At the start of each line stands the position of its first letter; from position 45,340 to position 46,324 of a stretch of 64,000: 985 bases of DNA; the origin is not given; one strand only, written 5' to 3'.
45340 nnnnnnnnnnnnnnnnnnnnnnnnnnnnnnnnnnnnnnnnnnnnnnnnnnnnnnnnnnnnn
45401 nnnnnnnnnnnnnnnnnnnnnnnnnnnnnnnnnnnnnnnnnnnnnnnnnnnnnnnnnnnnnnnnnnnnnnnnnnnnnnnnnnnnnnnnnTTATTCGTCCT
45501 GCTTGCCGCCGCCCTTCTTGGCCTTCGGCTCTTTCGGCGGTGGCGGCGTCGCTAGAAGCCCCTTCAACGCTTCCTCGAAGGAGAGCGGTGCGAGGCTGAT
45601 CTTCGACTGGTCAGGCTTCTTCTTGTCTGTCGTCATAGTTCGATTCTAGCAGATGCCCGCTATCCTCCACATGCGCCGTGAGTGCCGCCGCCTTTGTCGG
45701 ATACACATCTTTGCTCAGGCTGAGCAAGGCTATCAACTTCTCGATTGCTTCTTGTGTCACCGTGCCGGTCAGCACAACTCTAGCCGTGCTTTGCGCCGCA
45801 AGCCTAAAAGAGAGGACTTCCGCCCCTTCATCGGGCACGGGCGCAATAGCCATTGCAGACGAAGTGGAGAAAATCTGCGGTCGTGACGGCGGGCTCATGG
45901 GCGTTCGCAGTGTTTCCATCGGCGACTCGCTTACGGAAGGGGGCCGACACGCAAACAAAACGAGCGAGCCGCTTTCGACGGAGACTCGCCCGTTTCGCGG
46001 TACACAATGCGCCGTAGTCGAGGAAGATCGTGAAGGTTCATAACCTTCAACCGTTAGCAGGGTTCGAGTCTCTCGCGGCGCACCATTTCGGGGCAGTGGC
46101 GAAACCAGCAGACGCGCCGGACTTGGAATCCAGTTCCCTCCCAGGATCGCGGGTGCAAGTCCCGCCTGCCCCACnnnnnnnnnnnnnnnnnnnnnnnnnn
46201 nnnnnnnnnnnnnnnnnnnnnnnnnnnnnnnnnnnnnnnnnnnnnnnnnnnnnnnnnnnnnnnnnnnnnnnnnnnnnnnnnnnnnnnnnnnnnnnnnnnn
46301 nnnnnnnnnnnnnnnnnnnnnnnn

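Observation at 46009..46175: Tandem non-canonical tRNA-like genes as IS cargo: a CAU species and a Leu-type class II body with a proline (UGG) anticodon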

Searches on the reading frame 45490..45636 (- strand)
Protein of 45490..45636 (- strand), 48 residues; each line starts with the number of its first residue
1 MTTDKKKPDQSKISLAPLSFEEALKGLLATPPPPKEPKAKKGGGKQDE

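Call 10: search_protein_families(library=pfam, proteins=[window:45490-45636:-], max_evalue=0.1)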
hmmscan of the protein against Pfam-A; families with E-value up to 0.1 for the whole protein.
window:45490-45636:- (48 aa): 0 families

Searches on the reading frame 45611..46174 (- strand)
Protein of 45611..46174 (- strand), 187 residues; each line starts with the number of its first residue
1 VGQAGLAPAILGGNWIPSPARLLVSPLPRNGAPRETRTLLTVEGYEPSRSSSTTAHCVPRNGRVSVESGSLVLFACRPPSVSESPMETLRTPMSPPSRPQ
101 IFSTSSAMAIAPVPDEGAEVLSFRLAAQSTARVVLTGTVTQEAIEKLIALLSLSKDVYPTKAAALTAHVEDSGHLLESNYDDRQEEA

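Call 10: search_protein_families(library=pfam, proteins=[window:45611-46174:-], max_evalue=0.1)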
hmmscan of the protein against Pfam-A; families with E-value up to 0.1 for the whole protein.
window:45611-46174:- (187 aa): 0 families
